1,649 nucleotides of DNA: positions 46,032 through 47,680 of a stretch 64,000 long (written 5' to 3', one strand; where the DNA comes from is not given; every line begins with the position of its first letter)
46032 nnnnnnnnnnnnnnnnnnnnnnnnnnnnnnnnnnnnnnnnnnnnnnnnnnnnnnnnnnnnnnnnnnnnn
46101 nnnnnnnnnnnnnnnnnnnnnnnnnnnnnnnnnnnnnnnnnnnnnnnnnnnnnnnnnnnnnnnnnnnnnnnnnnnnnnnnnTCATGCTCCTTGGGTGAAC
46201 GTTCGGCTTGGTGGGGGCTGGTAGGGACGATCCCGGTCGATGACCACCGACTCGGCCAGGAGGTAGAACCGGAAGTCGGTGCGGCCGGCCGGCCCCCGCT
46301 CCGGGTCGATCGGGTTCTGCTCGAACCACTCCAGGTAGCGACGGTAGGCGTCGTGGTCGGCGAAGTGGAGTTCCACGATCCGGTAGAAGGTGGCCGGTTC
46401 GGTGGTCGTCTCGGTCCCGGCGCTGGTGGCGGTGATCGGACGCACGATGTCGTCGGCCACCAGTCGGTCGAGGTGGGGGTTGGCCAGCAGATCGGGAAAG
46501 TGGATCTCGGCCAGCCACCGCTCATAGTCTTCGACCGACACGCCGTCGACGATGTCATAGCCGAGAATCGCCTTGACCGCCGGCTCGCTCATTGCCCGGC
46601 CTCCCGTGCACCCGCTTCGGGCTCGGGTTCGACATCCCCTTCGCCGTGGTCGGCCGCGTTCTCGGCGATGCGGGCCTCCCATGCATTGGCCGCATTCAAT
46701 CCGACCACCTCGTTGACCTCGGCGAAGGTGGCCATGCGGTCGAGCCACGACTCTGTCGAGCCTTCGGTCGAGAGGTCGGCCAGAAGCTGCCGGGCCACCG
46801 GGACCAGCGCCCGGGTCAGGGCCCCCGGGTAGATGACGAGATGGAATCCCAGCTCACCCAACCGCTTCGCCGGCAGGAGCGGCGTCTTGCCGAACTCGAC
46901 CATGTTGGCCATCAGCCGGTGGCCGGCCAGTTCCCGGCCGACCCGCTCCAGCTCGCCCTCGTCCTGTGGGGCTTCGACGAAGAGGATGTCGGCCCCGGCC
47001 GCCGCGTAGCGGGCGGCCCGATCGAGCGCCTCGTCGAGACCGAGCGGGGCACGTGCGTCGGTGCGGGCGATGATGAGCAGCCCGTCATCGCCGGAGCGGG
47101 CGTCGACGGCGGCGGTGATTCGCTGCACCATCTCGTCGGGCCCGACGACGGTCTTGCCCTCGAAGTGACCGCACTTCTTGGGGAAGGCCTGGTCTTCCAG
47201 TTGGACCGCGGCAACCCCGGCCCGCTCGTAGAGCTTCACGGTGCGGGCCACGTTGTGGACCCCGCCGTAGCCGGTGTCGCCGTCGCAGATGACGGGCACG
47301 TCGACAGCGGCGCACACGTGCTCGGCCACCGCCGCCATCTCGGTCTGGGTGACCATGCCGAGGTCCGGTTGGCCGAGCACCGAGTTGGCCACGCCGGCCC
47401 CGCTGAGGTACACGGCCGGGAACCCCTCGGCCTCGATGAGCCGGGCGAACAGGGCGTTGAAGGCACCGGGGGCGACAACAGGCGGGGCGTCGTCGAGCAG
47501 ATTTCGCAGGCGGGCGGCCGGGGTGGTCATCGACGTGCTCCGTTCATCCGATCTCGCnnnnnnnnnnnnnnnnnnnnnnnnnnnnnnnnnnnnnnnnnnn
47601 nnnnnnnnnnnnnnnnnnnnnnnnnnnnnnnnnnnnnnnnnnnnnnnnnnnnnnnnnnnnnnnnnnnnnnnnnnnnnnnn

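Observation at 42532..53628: Twelve-gene IclR-headed orphan catabolic operon with an unusual enzyme set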

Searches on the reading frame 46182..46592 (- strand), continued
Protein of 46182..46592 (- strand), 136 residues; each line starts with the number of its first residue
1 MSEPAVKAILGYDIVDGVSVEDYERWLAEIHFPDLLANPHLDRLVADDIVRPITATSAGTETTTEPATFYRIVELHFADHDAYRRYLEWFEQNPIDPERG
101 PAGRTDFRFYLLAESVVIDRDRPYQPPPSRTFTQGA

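Call 66: find_encoding_contigs(protein=P0245, flank=10000, max_places=2)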
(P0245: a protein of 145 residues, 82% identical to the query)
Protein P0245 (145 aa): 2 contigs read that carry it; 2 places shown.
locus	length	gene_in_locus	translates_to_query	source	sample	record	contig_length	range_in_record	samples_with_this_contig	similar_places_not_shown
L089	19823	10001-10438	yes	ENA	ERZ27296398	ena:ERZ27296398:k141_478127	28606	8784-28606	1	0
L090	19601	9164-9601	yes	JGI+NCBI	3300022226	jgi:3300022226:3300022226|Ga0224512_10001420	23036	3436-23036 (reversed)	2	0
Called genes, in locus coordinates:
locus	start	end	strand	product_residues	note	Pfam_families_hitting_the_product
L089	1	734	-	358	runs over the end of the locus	PF01073:3Beta_HSD, PF01370:Epimerase, PF02719:Polysacc_synt_2, PF04321:RmlD_sub_bind, PF13460:NAD_binding_10, PF16363:GDP_Man_Dehyd, PF07993:NAD_binding_4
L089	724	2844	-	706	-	PF00724:Oxidored_FMN, PF00070:Pyr_redox (weak), PF01266:DAO (faint), PF03486:HI0933_like (weak), PF07992:Pyr_redox_2, PF12831:FAD_oxidored (weak), PF13450:NAD_binding_8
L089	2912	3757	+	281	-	PF12840:HTH_20 (faint), PF25213:HVO_A0261_N, PF09339:HTH_IclR, PF12802:MarR_2 (weak), PF01614:IclR_C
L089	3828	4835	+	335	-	PF00497:SBP_bac_3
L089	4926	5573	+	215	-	PF00528:BPD_transp_1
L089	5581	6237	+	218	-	PF00528:BPD_transp_1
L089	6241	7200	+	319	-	PF00005:ABC_tran, PF02463:SMC_N (weak), PF13304:AAA_21 (faint)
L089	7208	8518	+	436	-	PF00330:Aconitase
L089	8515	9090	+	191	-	PF00694:Aconitase_C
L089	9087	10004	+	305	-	PF13714:PEP_mutase, PF00463:ICL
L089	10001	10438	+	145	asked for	-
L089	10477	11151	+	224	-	PF00857:Isochorismatase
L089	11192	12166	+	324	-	PF01522:Polysacc_deac_1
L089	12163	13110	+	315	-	PF01522:Polysacc_deac_1 (weak)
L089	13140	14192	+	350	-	PF02668:TauD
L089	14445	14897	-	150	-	-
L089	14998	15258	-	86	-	PF04075:F420H2_quin_red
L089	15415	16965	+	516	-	PF01425:Amidase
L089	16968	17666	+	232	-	PF21006:NHase_beta_N, PF02211:NHase_beta_C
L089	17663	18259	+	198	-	PF02979:NHase_alpha, PF27793:RNP_Burkhold (faint)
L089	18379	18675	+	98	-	PF21006:NHase_beta_N (weak)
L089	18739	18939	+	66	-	PF09489:CbtB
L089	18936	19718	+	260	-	PF09490:CbtA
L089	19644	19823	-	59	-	?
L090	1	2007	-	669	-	?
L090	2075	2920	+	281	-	PF12840:HTH_20 (faint), PF25213:HVO_A0261_N, PF09339:HTH_IclR, PF12802:MarR_2 (weak), PF01614:IclR_C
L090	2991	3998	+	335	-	PF00497:SBP_bac_3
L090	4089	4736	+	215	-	PF00528:BPD_transp_1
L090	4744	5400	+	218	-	PF00528:BPD_transp_1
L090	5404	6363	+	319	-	PF00005:ABC_tran, PF02463:SMC_N (weak), PF13304:AAA_21 (faint)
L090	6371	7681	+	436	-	PF00330:Aconitase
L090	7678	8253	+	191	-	PF00694:Aconitase_C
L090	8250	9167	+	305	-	PF13714:PEP_mutase, PF00463:ICL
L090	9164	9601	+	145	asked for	-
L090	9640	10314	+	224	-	PF00857:Isochorismatase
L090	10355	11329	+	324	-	PF01522:Polysacc_deac_1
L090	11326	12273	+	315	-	PF01522:Polysacc_deac_1 (weak)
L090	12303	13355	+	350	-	PF02668:TauD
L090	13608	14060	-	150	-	-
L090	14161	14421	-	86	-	PF04075:F420H2_quin_red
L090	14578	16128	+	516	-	PF01425:Amidase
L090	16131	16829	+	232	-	PF21006:NHase_beta_N, PF02211:NHase_beta_C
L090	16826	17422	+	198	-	PF02979:NHase_alpha, PF27793:RNP_Burkhold (faint)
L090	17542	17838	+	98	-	PF21006:NHase_beta_N (weak)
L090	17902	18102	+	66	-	PF09489:CbtB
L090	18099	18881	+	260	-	PF09490:CbtA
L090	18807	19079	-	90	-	-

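Call 67: find_encoding_contigs(protein=P0243, flank=10000, max_places=2)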
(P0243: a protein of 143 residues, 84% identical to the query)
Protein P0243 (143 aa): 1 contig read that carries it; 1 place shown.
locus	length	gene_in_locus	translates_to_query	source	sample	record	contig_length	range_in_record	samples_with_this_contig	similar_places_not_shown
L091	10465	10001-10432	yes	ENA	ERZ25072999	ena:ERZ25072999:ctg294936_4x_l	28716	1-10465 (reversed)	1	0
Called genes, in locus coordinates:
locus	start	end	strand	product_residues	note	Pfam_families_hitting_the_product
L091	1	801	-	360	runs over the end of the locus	PF04321:RmlD_sub_bind, PF01073:3Beta_HSD, PF01370:Epimerase, PF02719:Polysacc_synt_2, PF13460:NAD_binding_10, PF16363:GDP_Man_Dehyd, PF07993:NAD_binding_4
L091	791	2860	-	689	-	PF00724:Oxidored_FMN, PF01266:DAO (faint), PF07992:Pyr_redox_2, PF00070:Pyr_redox (weak), PF12831:FAD_oxidored (weak), PF13450:NAD_binding_8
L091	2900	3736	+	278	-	PF25213:HVO_A0261_N (weak), PF09339:HTH_IclR, PF12802:MarR_2 (weak), PF01978:TrmB (weak), PF01614:IclR_C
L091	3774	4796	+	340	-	PF00497:SBP_bac_3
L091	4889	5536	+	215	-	PF00528:BPD_transp_1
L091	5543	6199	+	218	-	PF00528:BPD_transp_1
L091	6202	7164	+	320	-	PF00005:ABC_tran, PF02463:SMC_N (weak), PF13304:AAA_21 (faint)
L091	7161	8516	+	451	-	PF00330:Aconitase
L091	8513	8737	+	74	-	-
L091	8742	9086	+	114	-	PF00694:Aconitase_C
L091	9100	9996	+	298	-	PF13714:PEP_mutase, PF00463:ICL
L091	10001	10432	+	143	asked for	-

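Call 84: search_protein_families(library=ncbifam, proteins=[L088:1021-1791:+, L088:1791-2567:+], max_evalue=0.001)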
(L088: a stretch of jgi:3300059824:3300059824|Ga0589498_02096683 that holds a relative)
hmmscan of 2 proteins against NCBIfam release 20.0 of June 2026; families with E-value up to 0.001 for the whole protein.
L088:1021-1791:+ (256 aa): 0 families

L088:1791-2567:+ (258 aa): 0 families

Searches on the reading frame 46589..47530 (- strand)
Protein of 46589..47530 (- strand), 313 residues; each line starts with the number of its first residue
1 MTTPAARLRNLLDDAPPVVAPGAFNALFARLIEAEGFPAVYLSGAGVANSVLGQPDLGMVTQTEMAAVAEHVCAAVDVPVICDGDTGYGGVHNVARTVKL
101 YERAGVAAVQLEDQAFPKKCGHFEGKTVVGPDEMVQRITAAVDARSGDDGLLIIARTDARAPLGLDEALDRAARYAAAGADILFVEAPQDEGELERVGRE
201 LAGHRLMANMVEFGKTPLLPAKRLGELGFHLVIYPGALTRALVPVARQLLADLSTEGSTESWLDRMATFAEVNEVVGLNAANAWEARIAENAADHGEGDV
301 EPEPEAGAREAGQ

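Call 5: search_protein_families(library=pfam, proteins=[window:46589-47530:-])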
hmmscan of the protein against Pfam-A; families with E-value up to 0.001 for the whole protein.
window:46589-47530:- (313 aa): 3 families
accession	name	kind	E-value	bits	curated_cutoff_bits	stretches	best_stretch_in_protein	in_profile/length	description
PF13714.12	PEP_mutase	-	1.1e-47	163.1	31.5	1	8-251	1-237/240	Phosphoenolpyruvate phosphomutase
PF00463.27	ICL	-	8.6e-16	58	26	1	72-175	142-249/526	Isocitrate lyase family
PF02548.21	Pantoate_transf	-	0.00023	21.1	28.7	1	7-113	6-115/259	Ketopantoate hydroxymethyltransferase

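Call 7: search_protein_families(library=ncbifam, proteins=[window:46589-47530:-], max_evalue=0.01)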
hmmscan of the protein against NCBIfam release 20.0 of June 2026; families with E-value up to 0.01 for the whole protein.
window:46589-47530:- (313 aa): 9 families
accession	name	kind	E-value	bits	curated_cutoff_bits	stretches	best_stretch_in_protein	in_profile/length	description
TIGR02317.1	prpB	equivalog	2.8e-89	299.1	354.4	1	5-288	2-282/285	methylisocitrate lyase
NF008455.0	PRK11320.1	equivalog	7e-74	248.7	353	1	2-279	5-280/295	methylisocitrate lyase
TIGR02319.1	CPEP_Pphonmut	equivalog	2.7e-71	240.2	420.05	1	3-289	3-290/294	carboxyvinyl-carboxyphosphonate phosphorylmutase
TIGR02320.1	PEP_mutase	equivalog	2.3e-34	118.7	319.55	1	8-275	1-279/284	phosphoenolpyruvate mutase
TIGR02321.1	Pphn_pyruv_hyd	equivalog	4e-25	88.5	374.4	1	7-287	6-287/290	phosphonopyruvate hydrolase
TIGR01346.1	isocit_lyase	equivalog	2.3e-18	65.9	275.9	1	78-175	151-250/527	isocitrate lyase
NF011645.0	PRK15063.1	equivalog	1.1e-17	64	562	1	76-162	146-234/430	isocitrate lyase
NF005074.0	PRK06498.1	equivalog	2.3e-09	36.4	446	1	77-160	178-264/531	isocitrate lyase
NF001452.0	PRK00311.1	subfamily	0.00065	19.1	272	1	7-112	9-117/267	3-methyl-2-oxobutanoate hydroxymethyltransferase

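Call 19: search_solved_structures(query=window:46589-47530:-, max_evalue=1e-20)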
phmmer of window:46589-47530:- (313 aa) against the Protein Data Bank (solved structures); distinct sequences matched with E-value up to 1e-20: 18.
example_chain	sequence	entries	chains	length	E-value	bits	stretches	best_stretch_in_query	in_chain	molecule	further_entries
1zlp_A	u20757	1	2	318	5.1e-61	210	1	8-285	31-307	petal death protein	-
4iqd_A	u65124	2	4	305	7.6e-59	202.9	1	6-288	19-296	Carboxyvinyl-carboxyphosphonate phosphorylmutase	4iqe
9hra_A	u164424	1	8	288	1.5e-56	195.3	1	4-280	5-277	2-methylisocitrate lyase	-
9hgk_A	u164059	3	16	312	1.9e-56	195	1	4-280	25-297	2-methylisocitrate lyase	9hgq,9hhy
9hgo_A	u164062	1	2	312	4.9e-56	193.6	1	4-280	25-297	2-methylisocitrate lyase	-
9hhs_A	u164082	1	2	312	6.9e-56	193.1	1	4-280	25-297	2-methylisocitrate lyase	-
3eoo_A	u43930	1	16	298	1.3e-53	185.6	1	5-280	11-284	Methylisocitrate lyase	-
3fa3_A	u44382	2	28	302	3.6e-53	184.2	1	1-294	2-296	2,3-dimethylmalate lyase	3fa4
1o5q_A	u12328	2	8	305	2.6e-51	178.1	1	4-276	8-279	Probable methylisocitrate lyase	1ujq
6t4v_C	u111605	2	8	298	1.4e-50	175.7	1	3-275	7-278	2-methylisocitrate lyase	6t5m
1mum_A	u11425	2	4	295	8.3e-49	169.9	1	4-276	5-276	2-methylisocitrate lyase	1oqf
1xg3_A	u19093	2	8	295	2.2e-47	165.2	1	4-276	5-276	Probable methylisocitrate lyase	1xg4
3lye_A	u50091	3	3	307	4.1e-42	147.9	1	5-257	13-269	Oxaloacetate acetyl hydrolase | Oxaloacetate acetylhydrolase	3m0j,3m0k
5unc_A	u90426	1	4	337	3.3e-37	131.8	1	5-306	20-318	PHOSPHOENOLPYRUVATE PHOSPHOMUTASE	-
1m1b_A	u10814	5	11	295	1.4e-26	97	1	8-269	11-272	PHOSPHOENOLPYRUVATE PHOSPHOMUTASE | PROTEIN (PHOSPHOENOLPYRUVATE MUTASE)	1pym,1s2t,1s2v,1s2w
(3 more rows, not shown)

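Call 78: search_solved_structures(query=window:46589-47530:-, max_evalue=1e-55, show_alignments=3)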
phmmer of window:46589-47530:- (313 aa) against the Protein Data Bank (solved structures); distinct sequences matched with E-value up to 1e-55: 6.
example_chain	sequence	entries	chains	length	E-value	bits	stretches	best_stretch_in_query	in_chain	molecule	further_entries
1zlp_A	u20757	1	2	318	5.1e-61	210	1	8-285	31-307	petal death protein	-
4iqd_A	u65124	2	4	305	7.6e-59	202.9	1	6-288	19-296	Carboxyvinyl-carboxyphosphonate phosphorylmutase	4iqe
9hra_A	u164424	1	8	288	1.5e-56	195.3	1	4-280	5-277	2-methylisocitrate lyase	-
9hgk_A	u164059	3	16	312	1.9e-56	195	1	4-280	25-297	2-methylisocitrate lyase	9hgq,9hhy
9hgo_A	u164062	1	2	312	4.9e-56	193.6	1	4-280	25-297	2-methylisocitrate lyase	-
9hhs_A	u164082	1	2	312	6.9e-56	193.1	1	4-280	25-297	2-methylisocitrate lyase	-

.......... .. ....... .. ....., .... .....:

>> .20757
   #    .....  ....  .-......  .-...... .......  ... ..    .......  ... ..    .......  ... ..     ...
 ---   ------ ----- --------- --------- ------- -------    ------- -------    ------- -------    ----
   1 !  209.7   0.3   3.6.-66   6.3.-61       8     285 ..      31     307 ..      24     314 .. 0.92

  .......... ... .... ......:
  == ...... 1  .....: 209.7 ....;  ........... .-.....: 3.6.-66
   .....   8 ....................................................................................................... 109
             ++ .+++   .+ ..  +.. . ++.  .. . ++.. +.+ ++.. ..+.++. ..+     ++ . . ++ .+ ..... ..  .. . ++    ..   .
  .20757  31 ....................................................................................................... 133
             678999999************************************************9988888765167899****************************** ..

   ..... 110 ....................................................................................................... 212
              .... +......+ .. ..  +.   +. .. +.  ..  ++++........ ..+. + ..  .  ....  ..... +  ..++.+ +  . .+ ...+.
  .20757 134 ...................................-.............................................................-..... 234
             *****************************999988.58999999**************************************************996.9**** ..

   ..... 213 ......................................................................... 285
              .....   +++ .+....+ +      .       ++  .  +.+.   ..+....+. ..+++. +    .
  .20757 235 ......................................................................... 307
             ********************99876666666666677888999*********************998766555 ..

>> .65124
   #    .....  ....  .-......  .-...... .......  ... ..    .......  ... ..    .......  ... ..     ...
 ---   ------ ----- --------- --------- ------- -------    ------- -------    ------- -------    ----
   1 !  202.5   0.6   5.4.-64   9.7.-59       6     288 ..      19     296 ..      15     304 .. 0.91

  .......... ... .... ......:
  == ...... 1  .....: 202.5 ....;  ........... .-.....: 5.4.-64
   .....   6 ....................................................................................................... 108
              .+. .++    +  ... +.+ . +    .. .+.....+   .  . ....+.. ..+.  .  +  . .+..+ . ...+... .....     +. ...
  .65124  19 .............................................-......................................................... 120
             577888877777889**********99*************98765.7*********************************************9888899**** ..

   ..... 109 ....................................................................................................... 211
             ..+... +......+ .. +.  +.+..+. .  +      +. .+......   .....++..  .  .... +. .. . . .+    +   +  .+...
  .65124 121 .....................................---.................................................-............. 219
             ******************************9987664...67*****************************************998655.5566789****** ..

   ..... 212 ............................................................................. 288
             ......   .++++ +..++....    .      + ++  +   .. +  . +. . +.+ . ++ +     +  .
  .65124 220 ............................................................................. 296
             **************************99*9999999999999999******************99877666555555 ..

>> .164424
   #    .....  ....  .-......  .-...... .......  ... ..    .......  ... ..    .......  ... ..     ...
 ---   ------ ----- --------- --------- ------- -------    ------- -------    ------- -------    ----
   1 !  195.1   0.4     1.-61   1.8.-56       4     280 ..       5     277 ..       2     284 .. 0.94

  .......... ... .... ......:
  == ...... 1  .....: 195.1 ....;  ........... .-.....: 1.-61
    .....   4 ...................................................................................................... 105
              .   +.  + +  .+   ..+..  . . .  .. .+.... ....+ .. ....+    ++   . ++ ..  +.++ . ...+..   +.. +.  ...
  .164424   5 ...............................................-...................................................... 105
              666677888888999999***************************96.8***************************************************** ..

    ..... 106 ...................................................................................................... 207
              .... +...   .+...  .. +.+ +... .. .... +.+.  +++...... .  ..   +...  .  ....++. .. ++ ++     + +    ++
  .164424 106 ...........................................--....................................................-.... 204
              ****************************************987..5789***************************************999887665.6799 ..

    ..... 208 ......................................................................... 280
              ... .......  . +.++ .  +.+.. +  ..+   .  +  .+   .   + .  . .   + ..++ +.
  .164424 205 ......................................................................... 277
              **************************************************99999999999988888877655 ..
